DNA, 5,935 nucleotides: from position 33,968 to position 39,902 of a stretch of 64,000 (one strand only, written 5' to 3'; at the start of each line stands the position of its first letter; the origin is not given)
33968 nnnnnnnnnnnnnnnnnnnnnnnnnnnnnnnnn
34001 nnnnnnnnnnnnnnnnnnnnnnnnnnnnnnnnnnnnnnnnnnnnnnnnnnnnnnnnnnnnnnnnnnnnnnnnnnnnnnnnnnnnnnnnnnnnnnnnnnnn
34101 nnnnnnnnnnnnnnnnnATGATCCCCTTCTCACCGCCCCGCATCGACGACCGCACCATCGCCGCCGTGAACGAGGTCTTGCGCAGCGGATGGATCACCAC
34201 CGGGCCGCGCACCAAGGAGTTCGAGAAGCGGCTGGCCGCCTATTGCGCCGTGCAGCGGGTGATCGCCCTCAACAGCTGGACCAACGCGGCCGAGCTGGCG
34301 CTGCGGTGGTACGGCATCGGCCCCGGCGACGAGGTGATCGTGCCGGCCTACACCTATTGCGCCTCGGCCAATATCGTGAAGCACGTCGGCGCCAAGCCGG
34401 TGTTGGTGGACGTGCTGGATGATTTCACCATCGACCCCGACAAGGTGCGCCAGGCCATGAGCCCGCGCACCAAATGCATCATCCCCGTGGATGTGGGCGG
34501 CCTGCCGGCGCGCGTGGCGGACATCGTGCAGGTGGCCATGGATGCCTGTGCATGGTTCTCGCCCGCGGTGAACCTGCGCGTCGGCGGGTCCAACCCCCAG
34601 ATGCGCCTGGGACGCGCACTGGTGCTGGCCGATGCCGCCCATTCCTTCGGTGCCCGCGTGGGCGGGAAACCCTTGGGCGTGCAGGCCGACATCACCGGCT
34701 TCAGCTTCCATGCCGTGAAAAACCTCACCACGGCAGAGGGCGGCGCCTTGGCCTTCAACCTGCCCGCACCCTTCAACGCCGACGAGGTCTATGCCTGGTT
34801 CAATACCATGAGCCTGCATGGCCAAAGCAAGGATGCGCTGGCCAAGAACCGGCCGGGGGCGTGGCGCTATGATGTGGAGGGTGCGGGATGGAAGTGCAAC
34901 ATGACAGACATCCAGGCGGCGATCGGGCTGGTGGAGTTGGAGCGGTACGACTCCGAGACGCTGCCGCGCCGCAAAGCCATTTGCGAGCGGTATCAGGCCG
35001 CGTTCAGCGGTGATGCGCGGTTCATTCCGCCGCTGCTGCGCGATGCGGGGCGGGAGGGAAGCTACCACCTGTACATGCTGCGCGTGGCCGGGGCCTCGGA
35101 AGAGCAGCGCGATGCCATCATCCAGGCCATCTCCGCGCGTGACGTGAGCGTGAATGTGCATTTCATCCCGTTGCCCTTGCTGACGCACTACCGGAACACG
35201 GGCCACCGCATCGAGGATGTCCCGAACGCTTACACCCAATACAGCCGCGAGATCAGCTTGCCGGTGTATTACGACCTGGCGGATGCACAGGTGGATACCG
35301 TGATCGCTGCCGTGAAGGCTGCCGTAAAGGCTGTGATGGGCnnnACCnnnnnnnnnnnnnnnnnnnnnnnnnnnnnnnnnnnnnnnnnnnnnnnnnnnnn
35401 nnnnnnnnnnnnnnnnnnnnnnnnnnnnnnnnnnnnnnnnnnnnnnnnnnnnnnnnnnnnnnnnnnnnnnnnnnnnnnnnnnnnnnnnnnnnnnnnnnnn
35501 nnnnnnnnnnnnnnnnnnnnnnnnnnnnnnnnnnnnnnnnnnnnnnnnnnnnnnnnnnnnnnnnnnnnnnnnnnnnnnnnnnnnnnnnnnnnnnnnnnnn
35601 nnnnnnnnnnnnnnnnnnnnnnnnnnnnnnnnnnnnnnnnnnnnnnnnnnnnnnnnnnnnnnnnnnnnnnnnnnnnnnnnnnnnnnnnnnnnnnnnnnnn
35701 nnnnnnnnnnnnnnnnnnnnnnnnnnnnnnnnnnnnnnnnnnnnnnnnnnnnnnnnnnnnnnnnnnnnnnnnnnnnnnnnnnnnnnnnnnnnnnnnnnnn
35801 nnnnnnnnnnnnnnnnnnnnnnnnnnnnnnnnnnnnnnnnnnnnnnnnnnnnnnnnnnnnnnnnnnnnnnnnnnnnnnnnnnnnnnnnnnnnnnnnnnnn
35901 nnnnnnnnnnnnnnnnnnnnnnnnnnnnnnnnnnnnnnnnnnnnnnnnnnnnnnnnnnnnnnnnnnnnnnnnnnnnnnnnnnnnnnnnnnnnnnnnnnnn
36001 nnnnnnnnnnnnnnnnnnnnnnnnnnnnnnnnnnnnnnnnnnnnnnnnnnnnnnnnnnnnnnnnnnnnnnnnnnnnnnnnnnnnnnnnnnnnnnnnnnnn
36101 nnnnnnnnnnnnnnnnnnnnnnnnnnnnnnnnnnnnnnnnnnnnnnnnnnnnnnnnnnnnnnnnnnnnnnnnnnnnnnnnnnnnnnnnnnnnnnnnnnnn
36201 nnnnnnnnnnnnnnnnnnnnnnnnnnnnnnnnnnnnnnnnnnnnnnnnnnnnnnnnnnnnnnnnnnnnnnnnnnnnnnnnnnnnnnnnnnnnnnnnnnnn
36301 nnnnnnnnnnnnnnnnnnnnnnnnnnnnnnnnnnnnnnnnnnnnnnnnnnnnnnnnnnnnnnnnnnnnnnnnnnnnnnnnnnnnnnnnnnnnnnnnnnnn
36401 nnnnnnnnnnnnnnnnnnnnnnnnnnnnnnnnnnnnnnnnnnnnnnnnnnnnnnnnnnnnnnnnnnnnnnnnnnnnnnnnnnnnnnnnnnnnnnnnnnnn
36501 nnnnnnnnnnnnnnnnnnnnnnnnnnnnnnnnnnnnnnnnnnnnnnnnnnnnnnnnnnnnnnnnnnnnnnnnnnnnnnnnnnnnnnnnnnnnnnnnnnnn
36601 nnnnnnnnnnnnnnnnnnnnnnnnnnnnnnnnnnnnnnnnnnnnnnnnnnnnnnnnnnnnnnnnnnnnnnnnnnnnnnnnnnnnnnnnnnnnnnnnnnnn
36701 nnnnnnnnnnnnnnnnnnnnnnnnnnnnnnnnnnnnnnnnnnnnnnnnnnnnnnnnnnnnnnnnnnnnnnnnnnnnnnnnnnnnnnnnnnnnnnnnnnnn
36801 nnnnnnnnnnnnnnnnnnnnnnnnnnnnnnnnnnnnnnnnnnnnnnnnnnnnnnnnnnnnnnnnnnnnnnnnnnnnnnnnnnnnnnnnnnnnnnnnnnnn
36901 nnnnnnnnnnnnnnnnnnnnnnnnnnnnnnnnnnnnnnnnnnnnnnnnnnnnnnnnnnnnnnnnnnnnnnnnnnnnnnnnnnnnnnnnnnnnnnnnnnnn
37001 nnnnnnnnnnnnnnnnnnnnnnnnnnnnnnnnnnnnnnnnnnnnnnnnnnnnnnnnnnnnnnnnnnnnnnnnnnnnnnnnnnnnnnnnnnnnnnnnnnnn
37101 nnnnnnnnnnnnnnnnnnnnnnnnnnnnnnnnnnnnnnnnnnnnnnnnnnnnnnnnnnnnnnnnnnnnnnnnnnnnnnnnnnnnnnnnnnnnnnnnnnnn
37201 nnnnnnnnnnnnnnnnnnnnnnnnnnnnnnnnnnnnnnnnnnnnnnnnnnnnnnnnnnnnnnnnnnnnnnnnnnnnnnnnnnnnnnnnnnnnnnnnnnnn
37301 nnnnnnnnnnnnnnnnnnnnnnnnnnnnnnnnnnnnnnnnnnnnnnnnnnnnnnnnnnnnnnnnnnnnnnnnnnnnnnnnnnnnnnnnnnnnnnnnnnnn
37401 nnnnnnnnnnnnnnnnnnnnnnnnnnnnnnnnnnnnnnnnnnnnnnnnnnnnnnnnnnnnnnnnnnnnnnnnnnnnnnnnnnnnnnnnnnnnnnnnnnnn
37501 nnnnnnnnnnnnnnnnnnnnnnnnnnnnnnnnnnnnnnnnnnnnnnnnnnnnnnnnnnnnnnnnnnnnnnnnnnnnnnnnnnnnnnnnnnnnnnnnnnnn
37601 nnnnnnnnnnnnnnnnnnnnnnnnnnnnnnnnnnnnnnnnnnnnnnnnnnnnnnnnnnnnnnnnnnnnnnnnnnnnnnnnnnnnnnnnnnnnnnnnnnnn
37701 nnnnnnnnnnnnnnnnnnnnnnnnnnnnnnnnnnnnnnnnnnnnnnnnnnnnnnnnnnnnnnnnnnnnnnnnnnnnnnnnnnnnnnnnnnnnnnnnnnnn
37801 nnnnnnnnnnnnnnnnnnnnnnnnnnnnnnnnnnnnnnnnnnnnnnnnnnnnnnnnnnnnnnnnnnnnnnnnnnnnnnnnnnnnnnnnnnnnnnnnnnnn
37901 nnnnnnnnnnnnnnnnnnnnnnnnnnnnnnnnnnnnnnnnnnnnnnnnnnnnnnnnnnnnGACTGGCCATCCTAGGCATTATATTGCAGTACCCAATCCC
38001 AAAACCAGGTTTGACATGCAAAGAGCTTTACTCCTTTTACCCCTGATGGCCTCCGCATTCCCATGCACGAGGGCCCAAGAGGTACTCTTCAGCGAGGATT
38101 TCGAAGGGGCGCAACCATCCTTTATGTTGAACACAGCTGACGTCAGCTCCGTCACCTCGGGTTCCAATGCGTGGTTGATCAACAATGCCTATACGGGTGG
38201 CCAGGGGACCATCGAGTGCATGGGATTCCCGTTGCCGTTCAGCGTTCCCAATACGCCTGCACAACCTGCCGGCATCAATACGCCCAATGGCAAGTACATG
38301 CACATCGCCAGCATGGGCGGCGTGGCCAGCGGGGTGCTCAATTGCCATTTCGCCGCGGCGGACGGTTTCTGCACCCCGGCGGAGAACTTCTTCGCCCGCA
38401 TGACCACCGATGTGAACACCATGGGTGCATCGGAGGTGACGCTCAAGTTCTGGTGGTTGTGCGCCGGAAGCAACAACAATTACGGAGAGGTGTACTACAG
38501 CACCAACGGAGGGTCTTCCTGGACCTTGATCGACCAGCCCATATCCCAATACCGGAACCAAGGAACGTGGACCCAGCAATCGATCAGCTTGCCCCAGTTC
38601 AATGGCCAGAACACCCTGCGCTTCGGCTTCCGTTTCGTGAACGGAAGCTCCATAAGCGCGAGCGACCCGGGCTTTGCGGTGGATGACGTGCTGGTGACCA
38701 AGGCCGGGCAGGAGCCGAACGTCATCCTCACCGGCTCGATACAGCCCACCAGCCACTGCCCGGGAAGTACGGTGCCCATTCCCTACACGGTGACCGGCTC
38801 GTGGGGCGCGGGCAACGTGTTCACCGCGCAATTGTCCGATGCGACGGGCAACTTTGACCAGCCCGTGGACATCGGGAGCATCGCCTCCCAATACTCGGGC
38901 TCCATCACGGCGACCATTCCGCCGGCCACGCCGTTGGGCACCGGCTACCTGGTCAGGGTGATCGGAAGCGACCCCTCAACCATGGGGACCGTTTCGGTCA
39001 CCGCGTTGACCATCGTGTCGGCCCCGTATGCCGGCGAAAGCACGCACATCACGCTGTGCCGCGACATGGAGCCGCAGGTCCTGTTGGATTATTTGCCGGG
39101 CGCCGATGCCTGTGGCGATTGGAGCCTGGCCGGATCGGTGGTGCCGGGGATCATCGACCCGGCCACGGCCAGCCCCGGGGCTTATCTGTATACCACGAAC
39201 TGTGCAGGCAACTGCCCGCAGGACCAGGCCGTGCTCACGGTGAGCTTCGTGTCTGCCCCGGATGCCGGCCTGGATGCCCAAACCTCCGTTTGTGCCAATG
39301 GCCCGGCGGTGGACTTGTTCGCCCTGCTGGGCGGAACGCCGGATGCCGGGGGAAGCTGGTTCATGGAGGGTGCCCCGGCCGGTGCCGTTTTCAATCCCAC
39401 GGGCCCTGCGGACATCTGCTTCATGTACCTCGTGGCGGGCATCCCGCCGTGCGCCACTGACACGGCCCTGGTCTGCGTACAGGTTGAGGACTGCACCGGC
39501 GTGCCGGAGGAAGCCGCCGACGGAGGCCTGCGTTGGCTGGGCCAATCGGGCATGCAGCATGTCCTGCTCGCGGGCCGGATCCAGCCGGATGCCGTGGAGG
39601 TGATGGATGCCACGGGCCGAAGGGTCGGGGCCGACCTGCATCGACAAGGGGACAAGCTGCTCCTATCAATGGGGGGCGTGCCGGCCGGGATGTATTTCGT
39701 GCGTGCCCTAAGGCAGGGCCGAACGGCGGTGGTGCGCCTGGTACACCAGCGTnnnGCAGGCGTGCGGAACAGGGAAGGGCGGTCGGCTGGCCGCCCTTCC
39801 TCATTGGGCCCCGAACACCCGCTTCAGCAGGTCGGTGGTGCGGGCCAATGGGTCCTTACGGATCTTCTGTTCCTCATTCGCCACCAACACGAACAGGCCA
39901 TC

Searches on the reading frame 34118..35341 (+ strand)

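Call 45: search_protein_families(library=ncbifam, proteins=[window:34118-35341:+], max_evalue=0.0001)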
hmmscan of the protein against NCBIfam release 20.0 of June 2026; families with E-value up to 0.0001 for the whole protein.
window:34118-35341:+ (408 aa): 16 families
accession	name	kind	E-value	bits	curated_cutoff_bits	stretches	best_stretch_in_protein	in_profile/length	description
TIGR03588.1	PseC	equivalog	2.8e-81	273.4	423.5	2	168-401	151-378/380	UDP-4-amino-4,6-dideoxy-N-acetyl-beta-L-altrosamine transaminase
NF008658.2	PRK11658.1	equivalog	2.4e-70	237.1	631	2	2-140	5-144/379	UDP-4-amino-4-deoxy-L-arabinose aminotransferase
NF008687.0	PRK11706.1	equivalog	5.8e-49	166.8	375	2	168-402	148-373/375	dTDP-4-amino-4,6-dideoxygalactose transaminase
TIGR04181.1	NHT_00031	hypoth_equivalog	7.4e-44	150.1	420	2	2-118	1-119/359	LegC family aminotransferase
TIGR02379.1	ECA_wecE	subfamily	3.3e-35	121.5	434.85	2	1-141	1-143/376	dTDP-4-amino-4,6-dideoxy-D-glucose transaminase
TIGR04427.1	PLP_DesI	equivalog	3.1e-32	112.1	650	1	11-403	32-383/390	dTDP-4-dehydro-6-deoxyglucose aminotransferase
NF011936.0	PRK15407.1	equivalog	1.2e-23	83.5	423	1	9-213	44-235/440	lipopolysaccharide biosynthesis protein RfbH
NF005817.0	PRK07683.1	equivalog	2.1e-09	36.6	575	1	42-122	86-166/387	aminotransferase A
NF006488.0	PRK08912.1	equivalog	5.5e-06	25.6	498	1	67-122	108-164/387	aminotransferase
NF004770.0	PRK06108.1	subfamily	6.5e-06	25.2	422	1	39-122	90-175/396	pyridoxal phosphate-dependent aminotransferase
NF005816.0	PRK07682.1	equivalog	8e-06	24.7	620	1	42-122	87-168/390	aminotransferase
NF041364.1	GntC_guanitoxin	equivalog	1.1e-05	24.6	415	1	67-122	81-139/356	guanitoxin biosynthesis PLP-dependent (S)-gamma-hydroxy-L-arginine cyclodehydratase GntC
NF004621.0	PRK05957.1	equivalog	1.1e-05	24.3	498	1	67-124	110-167/389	pyridoxal phosphate-dependent aminotransferase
NF004975.0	PRK06348.1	equivalog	3.4e-05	23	549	1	67-122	110-167/384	pyridoxal phosphate-dependent aminotransferase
NF009079.0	PRK12414.1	subfamily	4.1e-05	22.8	481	1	67-122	111-167/384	methionine aminotransferase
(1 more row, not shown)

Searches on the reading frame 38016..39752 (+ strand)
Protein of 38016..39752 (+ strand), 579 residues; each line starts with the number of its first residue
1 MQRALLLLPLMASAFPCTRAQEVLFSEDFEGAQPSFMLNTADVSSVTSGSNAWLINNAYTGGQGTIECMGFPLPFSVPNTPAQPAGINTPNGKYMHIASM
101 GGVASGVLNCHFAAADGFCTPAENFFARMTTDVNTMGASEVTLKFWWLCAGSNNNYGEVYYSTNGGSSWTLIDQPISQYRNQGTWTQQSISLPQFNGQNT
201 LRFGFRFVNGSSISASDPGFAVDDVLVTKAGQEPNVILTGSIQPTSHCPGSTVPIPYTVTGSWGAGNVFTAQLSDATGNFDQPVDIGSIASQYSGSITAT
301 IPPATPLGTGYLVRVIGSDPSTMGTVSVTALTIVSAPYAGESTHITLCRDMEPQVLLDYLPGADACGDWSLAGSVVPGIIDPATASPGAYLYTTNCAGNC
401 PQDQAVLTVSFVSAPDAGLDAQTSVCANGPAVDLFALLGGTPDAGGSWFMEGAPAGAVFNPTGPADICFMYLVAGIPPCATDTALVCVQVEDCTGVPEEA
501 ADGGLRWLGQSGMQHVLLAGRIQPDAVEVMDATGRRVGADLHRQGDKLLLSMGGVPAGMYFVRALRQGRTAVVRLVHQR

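Call 69: search_protein_families(library=pfam, proteins=[window:38016-39752:+], max_evalue=0.0001)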
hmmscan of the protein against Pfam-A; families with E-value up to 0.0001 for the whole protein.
window:38016-39752:+ (579 aa): 1 family
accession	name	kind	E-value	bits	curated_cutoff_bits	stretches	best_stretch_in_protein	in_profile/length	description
PF21471.3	Reelin_subrepeat-B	-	8.2e-07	29.3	27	1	129-227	28-126/127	Reelin subrepeat B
